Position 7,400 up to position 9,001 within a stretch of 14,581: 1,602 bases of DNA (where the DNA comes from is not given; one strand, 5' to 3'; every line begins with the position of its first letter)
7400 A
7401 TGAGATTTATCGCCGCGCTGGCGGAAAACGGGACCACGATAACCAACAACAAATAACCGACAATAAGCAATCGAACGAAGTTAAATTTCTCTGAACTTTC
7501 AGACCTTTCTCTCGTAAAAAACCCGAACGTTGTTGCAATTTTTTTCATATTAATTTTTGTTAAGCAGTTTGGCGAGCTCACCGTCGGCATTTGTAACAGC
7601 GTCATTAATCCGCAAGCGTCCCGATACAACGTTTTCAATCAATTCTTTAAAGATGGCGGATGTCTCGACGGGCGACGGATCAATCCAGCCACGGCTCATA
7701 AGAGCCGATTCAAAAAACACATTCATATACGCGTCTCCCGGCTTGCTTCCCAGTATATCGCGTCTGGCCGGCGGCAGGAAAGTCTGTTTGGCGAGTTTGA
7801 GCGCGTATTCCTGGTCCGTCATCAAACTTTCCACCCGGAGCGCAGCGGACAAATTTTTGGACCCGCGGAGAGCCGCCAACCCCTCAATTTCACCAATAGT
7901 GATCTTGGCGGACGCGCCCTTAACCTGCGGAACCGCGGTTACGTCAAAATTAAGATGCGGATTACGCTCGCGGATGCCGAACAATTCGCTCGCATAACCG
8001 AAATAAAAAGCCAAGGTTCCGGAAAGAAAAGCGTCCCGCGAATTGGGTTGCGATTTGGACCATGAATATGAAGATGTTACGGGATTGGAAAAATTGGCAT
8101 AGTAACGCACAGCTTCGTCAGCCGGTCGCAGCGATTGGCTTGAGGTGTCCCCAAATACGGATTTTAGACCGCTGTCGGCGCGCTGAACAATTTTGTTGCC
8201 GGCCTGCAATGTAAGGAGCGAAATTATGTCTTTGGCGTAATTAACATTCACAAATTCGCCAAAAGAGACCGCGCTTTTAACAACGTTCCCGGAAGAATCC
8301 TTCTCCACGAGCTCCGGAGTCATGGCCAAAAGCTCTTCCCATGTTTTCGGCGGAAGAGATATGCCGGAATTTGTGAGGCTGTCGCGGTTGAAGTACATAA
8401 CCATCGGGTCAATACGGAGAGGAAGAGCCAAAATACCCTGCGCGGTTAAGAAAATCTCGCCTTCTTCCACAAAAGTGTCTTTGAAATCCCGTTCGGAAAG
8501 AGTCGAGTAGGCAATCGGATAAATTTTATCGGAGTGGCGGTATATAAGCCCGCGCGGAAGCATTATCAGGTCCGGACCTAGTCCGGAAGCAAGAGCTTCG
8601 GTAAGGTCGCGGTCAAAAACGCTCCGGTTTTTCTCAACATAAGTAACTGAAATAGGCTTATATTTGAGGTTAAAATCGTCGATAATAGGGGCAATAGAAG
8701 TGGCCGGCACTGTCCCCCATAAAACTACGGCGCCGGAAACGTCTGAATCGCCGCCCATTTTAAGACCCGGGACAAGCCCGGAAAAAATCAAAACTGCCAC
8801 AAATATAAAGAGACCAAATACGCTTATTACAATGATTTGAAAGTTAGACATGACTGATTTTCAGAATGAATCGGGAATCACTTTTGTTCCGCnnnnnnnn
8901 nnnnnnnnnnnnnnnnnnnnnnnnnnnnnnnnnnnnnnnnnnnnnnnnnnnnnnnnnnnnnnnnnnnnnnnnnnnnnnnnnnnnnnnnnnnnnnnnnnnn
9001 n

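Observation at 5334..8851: Six-gene co-directional cluster: orphan solute-binding protein followed by five tandem paralogous secreted two-helix membrane proteins (TrbC/VirB2-pilin-like)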

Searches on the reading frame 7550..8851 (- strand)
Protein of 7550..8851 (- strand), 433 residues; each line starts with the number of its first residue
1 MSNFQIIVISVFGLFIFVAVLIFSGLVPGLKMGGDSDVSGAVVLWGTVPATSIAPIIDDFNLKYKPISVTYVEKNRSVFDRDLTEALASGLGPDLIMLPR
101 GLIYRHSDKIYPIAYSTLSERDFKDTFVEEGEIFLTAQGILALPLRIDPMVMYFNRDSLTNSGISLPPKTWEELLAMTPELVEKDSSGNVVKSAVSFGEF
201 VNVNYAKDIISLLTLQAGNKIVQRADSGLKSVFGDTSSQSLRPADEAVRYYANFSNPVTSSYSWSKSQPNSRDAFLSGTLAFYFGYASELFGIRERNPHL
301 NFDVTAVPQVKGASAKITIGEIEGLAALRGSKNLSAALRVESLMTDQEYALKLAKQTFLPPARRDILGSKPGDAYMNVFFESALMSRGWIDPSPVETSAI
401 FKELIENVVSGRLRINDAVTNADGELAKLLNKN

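Call 3: search_protein_families(library=pfam, proteins=[window:7550-8851:-], max_evalue=0.1)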
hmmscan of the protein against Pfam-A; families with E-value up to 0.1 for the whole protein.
window:7550-8851:- (433 aa): 3 families
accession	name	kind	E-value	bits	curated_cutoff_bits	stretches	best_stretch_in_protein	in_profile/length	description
PF13416.11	SBP_bac_8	-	3.9e-17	63.4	27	1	56-369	2-268/279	Bacterial extracellular solute-binding protein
PF01547.30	SBP_bac_1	-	8.4e-15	56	26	1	51-337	9-293/307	Bacterial extracellular solute-binding protein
PF13343.11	SBP_bac_6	-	0.05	13.5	24.6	1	144-255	59-159/245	Bacterial extracellular solute-binding protein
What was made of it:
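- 7550..8851 (-): Membrane-anchored MalE-type (oligosaccharide-class) solute-binding protein, 433 aa: an N-terminal TM helix (about residues 3-23), a poorly conserved linker, then a bilobed SBP domain. SBP_bac_8 3.9e-17 and SBP_bac_1 8.4e-15 (call 3).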

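Call 9: find_encoding_contigs(protein=window:7550-8851:-, flank=10000, max_places=6)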
Protein window:7550-8851:- (433 aa): 1 contig read that carries it; 1 place shown.
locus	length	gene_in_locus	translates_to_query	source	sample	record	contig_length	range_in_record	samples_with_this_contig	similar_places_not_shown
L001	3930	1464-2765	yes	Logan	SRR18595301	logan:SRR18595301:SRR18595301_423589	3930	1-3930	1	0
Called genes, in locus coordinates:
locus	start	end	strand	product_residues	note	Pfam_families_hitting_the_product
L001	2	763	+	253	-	?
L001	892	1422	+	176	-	PF00398:RrnaAD (weak), PF01209:Ubie_methyltran, PF01728:FtsJ (weak), PF13489:Methyltransf_23 (weak), PF01135:PCMT (weak), PF13847:Methyltransf_31, PF08241:Methyltransf_11, PF13649:Methyltransf_25, +1 more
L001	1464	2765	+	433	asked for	PF01547:SBP_bac_1, PF13416:SBP_bac_8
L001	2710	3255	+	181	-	PF04956:TrbC (weak), PF18895:T4SS_pilin (weak)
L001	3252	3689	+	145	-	PF18895:T4SS_pilin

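Call 10: find_homologous_proteins(query=window:7550-8851:-, max_evalue=0.00001)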
Query window:7550-8851:- (433 aa): 848 proteins with E <= 0.00001 among 8000 candidates; the best 120 are listed.
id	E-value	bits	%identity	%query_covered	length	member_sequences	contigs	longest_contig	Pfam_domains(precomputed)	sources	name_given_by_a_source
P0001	1.1e-280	949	100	100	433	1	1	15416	PF13416.12,PF01547.31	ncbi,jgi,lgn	ncbi:MAG: extracellular solute-binding protein [Candidatus Paceibacterota bacterium]|jgi:ABC-type gl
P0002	1.9e-229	780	78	100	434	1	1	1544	PF13416.12,PF01547.31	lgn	-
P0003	1.6e-222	757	78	99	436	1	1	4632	PF13416.12,PF01547.31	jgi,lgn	jgi:ABC-type glycerol-3-phosphate transport system substrate-binding protein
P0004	4.4e-218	742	74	100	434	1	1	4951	PF13416.12,PF01547.31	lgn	-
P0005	4.9e-202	690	71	100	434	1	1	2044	PF13416.12,PF01547.31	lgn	-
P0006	4.0e-199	680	70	100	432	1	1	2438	PF13416.12,PF01547.31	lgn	-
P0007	3.4e-194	664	67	100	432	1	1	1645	PF13416.12,PF01547.31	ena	-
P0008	5.3e-191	653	65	100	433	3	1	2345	PF13416.12,PF01547.31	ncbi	-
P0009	4.5e-189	647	66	99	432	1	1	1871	PF13416.12,PF01547.31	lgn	-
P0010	8.8e-189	646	66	99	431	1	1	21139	PF13416.12,PF01547.31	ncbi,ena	-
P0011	1.0e-183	629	64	99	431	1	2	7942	PF13416.12,PF01547.31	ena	-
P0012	7.5e-181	620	64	99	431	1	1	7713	PF13416.12,PF01547.31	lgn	-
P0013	1.9e-180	619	63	100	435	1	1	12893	PF13416.12,PF01547.31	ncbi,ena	-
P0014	2.5e-180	618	62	100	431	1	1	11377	PF13416.12,PF01547.31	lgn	-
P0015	1.8e-177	609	62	100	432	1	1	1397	PF13416.12,PF01547.31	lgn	-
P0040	8.0e-123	429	45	96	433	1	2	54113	PF13416.12,PF01547.31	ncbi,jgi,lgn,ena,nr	ncbi:hypothetical protein COB64_02655 [Candidatus Wolfebacteria bacterium]|nr:MAG: hypothetical prot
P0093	1.6e-112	395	45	100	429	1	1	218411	PF13416.12,PF01547.31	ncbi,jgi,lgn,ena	ncbi:MAG: extracellular solute-binding protein [Candidatus Paceibacterota bacterium]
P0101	5.3e-112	393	45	100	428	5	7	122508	PF13416.12,PF01547.31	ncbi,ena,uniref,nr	ncbi:MAG: hypothetical protein COV01_02725 [Candidatus Taylorbacteria bacterium CG10_big_fil_rev_8_2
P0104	9.8e-112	392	44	99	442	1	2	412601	PF13416.12,PF01547.31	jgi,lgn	jgi:ABC-type glycerol-3-phosphate transport system substrate-binding protein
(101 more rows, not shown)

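Call 11: find_encoding_contigs(protein=P0104, flank=10000, max_places=1)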
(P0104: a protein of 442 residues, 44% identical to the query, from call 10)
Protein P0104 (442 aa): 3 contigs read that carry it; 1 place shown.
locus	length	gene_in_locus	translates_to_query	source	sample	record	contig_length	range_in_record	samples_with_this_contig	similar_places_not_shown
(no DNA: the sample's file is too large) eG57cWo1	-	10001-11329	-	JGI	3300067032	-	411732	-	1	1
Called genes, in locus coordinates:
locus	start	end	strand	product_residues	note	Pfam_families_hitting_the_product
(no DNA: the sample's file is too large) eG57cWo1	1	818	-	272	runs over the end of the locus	PF00551:Formyl_trans_N, PF02911:Formyl_trans_C (weak)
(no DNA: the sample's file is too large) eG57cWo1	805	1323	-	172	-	PF01327:Pep_deformylase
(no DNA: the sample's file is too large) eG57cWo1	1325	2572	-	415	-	PF13393:tRNA-synt_His, PF00587:tRNA-synt_2b, PF13393:tRNA-synt_His (weak), PF03129:HGTP_anticodon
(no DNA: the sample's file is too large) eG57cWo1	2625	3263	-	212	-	PF10502:Peptidase_S26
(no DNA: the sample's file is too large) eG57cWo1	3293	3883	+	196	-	PF01195:Pept_tRNA_hydro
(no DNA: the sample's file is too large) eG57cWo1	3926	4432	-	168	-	-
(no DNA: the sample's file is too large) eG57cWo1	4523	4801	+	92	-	-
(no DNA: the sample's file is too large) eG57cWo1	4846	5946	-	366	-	PF00575:S1 (weak), PF21543:CvfB_2nd (faint), PF23459:S1_RRP5 (faint), PF13509:S1_2 (faint), PF21710:Spt6_S1 (faint), PF00575:S1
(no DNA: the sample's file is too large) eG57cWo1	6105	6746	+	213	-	PF13483:Lactamase_B_3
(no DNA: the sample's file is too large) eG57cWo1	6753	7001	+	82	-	-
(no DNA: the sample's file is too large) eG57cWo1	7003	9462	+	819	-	PF00521:DNA_topoisoIV, PF03989:DNA_gyraseA_C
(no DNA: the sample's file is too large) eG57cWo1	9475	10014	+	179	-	PF01135:PCMT (weak), PF01209:Ubie_methyltran, PF01728:FtsJ (weak), PF13489:Methyltransf_23, PF13847:Methyltransf_31, PF08241:Methyltransf_11, PF08242:Methyltransf_12, PF13649:Methyltransf_25, +1 more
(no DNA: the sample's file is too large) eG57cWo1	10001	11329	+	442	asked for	PF01547:SBP_bac_1, PF13416:SBP_bac_8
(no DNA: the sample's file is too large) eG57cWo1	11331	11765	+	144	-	PF18895:T4SS_pilin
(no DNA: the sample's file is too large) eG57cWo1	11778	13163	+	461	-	PF00041:fn3 (faint), PF16656:Pur_ac_phosph_N (faint), PF16655:PhoD_N (faint), PF18895:T4SS_pilin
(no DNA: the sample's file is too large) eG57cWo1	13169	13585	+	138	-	PF18895:T4SS_pilin (weak)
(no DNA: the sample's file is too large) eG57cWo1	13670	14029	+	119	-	PF18895:T4SS_pilin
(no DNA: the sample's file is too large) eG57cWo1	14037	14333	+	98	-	PF18895:T4SS_pilin (weak)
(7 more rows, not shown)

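Call 12: find_encoding_contigs(protein=P0093, flank=10000, max_places=1)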
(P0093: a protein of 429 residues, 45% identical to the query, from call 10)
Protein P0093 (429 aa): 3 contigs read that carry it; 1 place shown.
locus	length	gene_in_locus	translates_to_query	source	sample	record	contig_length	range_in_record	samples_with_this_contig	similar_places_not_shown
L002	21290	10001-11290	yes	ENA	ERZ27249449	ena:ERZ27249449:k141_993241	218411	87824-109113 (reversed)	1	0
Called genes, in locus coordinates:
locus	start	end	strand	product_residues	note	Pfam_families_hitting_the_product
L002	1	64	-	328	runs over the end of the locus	PF06725:3D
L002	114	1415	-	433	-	PF03129:HGTP_anticodon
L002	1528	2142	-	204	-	PF10502:Peptidase_S26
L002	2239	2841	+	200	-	PF01195:Pept_tRNA_hydro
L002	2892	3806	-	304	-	PF00459:Inositol_P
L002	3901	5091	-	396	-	PF21710:Spt6_S1 (faint), PF00575:S1, PF23459:S1_RRP5 (faint), PF00575:S1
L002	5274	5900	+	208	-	PF13483:Lactamase_B_3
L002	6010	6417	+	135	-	-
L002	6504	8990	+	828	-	PF00521:DNA_topoisoIV, PF03989:DNA_gyraseA_C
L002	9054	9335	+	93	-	-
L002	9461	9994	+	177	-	PF01135:PCMT, PF02475:TRM5-TYW2_MTfase (weak), PF05175:MTS (weak), PF01209:Ubie_methyltran, PF13847:Methyltransf_31, PF08241:Methyltransf_11, PF08242:Methyltransf_12, PF13649:Methyltransf_25, +2 more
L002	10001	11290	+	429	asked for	PF01547:SBP_bac_1, PF13416:SBP_bac_8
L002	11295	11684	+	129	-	-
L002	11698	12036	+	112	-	PF04956:TrbC (weak), PF18895:T4SS_pilin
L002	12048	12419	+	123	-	PF18895:T4SS_pilin (weak)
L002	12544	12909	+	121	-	PF18895:T4SS_pilin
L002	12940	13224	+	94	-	PF18895:T4SS_pilin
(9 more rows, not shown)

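Call 13: find_encoding_contigs(protein=P0101, flank=10000, max_places=1)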
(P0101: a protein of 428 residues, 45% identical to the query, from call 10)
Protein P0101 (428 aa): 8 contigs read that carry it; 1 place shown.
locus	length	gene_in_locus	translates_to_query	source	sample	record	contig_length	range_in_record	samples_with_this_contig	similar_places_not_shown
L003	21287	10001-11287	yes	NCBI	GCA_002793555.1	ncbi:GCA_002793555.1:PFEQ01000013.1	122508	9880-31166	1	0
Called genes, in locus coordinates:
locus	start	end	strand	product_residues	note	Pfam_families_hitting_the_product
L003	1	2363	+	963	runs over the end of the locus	-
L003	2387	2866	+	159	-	PF01864:CarS-like (faint)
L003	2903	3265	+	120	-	-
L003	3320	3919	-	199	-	-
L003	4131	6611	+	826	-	PF00521:DNA_topoisoIV, PF03989:DNA_gyraseA_C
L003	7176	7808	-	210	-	-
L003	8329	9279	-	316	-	-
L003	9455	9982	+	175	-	PF00891:Methyltransf_2 (weak), PF01135:PCMT (weak), PF01209:Ubie_methyltran, PF13489:Methyltransf_23, PF13847:Methyltransf_31, PF08241:Methyltransf_11, PF08242:Methyltransf_12, PF13649:Methyltransf_25, +3 more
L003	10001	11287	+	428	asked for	PF01547:SBP_bac_1, PF13416:SBP_bac_8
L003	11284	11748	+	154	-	PF04956:TrbC (faint), PF18895:T4SS_pilin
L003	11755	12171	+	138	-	PF18895:T4SS_pilin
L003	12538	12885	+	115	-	PF18895:T4SS_pilin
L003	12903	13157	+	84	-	PF18895:T4SS_pilin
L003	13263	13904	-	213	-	-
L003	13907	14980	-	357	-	-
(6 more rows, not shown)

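Call 14: find_encoding_contigs(protein=P0040, flank=10000, max_places=1)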
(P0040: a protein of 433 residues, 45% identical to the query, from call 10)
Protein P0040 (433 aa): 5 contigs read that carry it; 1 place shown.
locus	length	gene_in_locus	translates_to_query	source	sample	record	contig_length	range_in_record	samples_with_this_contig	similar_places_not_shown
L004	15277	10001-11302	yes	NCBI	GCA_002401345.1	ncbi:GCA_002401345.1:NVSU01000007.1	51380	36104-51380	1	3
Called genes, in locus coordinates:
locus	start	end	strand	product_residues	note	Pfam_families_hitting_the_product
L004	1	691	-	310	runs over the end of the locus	PF00551:Formyl_trans_N, PF02911:Formyl_trans_C (weak)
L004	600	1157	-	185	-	PF01327:Pep_deformylase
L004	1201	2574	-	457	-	PF13393:tRNA-synt_His, PF00587:tRNA-synt_2b, PF03129:HGTP_anticodon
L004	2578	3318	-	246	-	-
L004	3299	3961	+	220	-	PF01195:Pept_tRNA_hydro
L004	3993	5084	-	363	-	PF00575:S1 (weak), PF21710:Spt6_S1 (faint), PF23459:S1_RRP5 (faint), PF00575:S1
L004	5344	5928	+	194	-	-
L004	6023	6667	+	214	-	PF13483:Lactamase_B_3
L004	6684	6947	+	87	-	-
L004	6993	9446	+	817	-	PF00521:DNA_topoisoIV, PF03989:DNA_gyraseA_C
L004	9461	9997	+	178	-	PF01135:PCMT (weak), PF01209:Ubie_methyltran, PF01269:Fibrillarin (weak), PF01728:FtsJ (weak), PF13847:Methyltransf_31, PF08241:Methyltransf_11, PF08242:Methyltransf_12, PF13649:Methyltransf_25, +2 more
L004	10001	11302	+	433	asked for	PF01547:SBP_bac_1, PF13416:SBP_bac_8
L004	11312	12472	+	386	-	PF18895:T4SS_pilin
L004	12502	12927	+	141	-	PF04956:TrbC (weak), PF18895:T4SS_pilin (weak)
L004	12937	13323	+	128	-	PF18895:T4SS_pilin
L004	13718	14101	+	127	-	PF18895:T4SS_pilin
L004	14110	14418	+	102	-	PF18895:T4SS_pilin (weak)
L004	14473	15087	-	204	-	-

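Call 17: search_solved_structures(query=window:7550-8851:-, max_evalue=0.01)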
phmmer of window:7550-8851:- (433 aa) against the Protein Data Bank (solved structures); distinct sequences matched with E-value up to 0.01: 437 (the best 60 are shown).
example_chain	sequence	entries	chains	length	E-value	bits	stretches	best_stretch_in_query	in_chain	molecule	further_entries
9vus_A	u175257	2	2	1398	3.7e-09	39.5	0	80-187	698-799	Soluble cytochrome b562,2-oxoglutarate receptor 1,Soluble cytochrome b562,2-oxoglutarate r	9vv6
8jbg_B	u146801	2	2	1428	5.2e-09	39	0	80-187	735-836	Neuromedin-K receptor (NK3R-pFastbac1) | NK3R-pFastbac1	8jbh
5u2p_A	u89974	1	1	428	2.2e-06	30.4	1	85-364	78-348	Sugar ABC transporter substrate-binding protein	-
9p0x_T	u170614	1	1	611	1.2e-05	28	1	11-187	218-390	Tissue factor,Maltose/maltodextrin-binding periplasmic protein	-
3eht_A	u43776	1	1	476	1.6e-05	27.5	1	79-187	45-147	FUSION PROTEIN OF CRFR1 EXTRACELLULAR DOMAIN AND MBP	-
6ob5_B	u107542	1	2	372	2.1e-05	27.1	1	79-187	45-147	Maltodextrin-binding protein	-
7mq6_A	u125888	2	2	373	2.1e-05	27.1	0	80-187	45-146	Maltodextrin-binding protein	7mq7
3n93_A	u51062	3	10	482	2.7e-05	26.8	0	80-187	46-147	Maltose binding protein-CRFR2 alpha | Maltose binding protein-CRFR2 alpha extracellular domain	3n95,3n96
3jzj_A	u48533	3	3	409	3e-05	26.6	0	24-186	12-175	Acarbose/maltose binding protein GacH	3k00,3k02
8tnp_C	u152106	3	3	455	3.4e-05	26.4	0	79-187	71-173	Maltose/maltodextrin-binding periplasmic protein,SD40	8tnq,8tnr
3puv_E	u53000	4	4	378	3.9e-05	26.2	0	80-187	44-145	Maltose-binding periplasmic protein | Maltose transporter subunit; periplasmic-binding component of ABC superfamily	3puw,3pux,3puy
3rlf_E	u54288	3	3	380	4e-05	26.2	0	80-187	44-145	Maltose-binding periplasmic protein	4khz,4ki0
4gli_A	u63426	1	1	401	4e-05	26.2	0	80-187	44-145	Maltose-binding periplasmic protein, Survival motor neuron protein chimera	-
5b3w_A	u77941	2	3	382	4.2e-05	26.1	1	32-187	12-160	Peptidyl-prolyl cis-trans isomerase NIMA-interacting 1,Maltose-binding periplasmic protein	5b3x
3k01_A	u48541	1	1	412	5e-05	25.9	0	24-186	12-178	Acarbose/maltose binding protein GacH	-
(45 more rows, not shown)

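Call 25: find_related_loci(query=A1, collection=genome_contigs, flank=8000)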
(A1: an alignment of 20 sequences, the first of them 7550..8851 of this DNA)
Query A1 (433 aa) in genome_contigs; peptide patterns used: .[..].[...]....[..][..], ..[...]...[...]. (x = any residue, [..] = any of these).
599 stretches matched a pattern (row limit reached: there are more); 566 encode a relative of the query (tblastn E <= 1e-3); the best 80 are kept; 80 distinct loci.
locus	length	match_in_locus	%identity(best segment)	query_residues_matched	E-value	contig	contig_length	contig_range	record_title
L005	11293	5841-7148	50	1-433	4e-147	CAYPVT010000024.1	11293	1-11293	MAG TPA_asm: uncultured Candidatus Saccharibacteria bacterium isolate SRP062349_co2_260 genome assembly, contig: NODE_31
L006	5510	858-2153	47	1-432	2e-138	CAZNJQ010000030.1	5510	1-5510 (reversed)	MAG TPA_asm: uncultured Candidatus Saccharibacteria bacterium isolate ERP119705_co17_656 genome assembly, contig: NODE_2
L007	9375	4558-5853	45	1-432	3e-137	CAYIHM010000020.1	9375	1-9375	MAG TPA_asm: uncultured Candidatus Saccharibacteria bacterium isolate ERP119705_co24_246 genome assembly, contig: NODE_1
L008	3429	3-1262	47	12-432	2e-141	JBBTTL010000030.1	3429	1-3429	MAG: Patescibacteria group bacterium isolate H52-bin127_1 H52_bin127_1_000000000030, whole genome shotgun sequence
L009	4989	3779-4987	50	2-404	5e-135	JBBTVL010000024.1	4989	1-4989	MAG: Patescibacteria group bacterium isolate H51-bin144_1 H51_bin144_1_000000000024, whole genome shotgun sequence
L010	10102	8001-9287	47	1-428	4e-133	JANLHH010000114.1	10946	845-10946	MAG: Patescibacteria group bacterium isolate P6-12 k99_44913, whole genome shotgun sequence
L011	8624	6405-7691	45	2-432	7e-132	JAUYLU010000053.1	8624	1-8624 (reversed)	MAG: bacterium isolate C24_metabat.bin.53 C24_k141_944861, whole genome shotgun sequence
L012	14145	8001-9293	44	2-430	3e-128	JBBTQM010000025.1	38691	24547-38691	MAG: Patescibacteria group bacterium isolate H43-bin055_1 H43_bin055_1_000000000025, whole genome shotgun sequence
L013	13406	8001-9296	46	1-431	2e-125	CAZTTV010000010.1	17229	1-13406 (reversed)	MAG TPA_asm: uncultured Candidatus Saccharibacteria bacterium isolate SRP128015_co3_109 genome assembly, contig: NODE_34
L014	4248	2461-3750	44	2-430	2e-127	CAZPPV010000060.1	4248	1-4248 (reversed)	MAG TPA_asm: uncultured Candidatus Saccharibacteria bacterium isolate SRP128015_co4_2 genome assembly, contig: NODE_5579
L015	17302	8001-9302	46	1-430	2e-124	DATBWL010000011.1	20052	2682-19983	MAG TPA_asm: Candidatus Paceibacterota bacterium isolate SMAG_U7540 k141_1100689, whole genome shotgun sequence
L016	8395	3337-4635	46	1-430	8e-125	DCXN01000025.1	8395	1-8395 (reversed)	MAG TPA_asm: Patescibacteria group bacterium UBA2135 UBA2135_contig_46157, whole genome shotgun sequence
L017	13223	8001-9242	45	19-432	7e-124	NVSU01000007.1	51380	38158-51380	MAG: Candidatus Wolfebacteria bacterium isolate NORP133 Contig_source1383C_1548, whole genome shotgun sequence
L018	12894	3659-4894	47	2-414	6e-124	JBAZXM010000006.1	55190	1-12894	MAG: Candidatus Paceibacterota bacterium isolate SO_2017_GW1_56 NODE_3058_length_55190_cov_1.316329_OW334_2017, whole ge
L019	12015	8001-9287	43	1-433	3e-123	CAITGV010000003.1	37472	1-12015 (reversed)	uncultured bacterium isolate Umea1p3_bin-723 genome assembly, contig: bin-723:3/5, whole genome shotgun sequence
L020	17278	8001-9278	44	1-430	1e-122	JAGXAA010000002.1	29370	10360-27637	MAG: Patescibacteria group bacterium isolate REEB66 contig-150_1812, whole genome shotgun sequence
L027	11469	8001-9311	43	1-432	1e-120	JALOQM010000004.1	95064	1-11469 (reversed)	MAG: Candidatus Paceibacterota bacterium isolate Prado155 scaffold_676, whole genome shotgun sequence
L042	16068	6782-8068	44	1-431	7e-118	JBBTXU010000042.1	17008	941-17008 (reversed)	MAG: Patescibacteria group bacterium isolate H51-bin058_1 H51_bin058_1_000000000042, whole genome shotgun sequence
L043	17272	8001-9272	43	1-432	2e-117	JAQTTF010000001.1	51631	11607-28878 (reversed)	MAG: Candidatus Paceibacterota bacterium isolate STB_34 NODE_1322_length_51631_cov_2.941539_Sandtown_B, whole genome sho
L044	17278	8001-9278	43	3-432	6e-117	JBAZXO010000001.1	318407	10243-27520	MAG: Candidatus Paceibacterota bacterium isolate SO_2017_GW1_58 NODE_259_length_318407_cov_7.284130_OW334_2017, whole ge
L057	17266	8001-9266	41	2-426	6e-115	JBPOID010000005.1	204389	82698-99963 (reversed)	MAG: Candidatus Tayloriibacteriota bacterium isolate MAG_71 c_000000444523, whole genome shotgun sequence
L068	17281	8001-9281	43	2-431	1e-113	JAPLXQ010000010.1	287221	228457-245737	MAG: Candidatus Nomurabacteria bacterium isolate LacPavin_0818_WC45_MAG_33_35 LacPavin_0818_WC45_scaffold_96302, whole g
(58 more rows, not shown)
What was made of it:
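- At least 566 species-representative genomes encode the SBP (call 25). They sit at a fixed core-genome location next to gyrA in hundreds of species (call 25).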
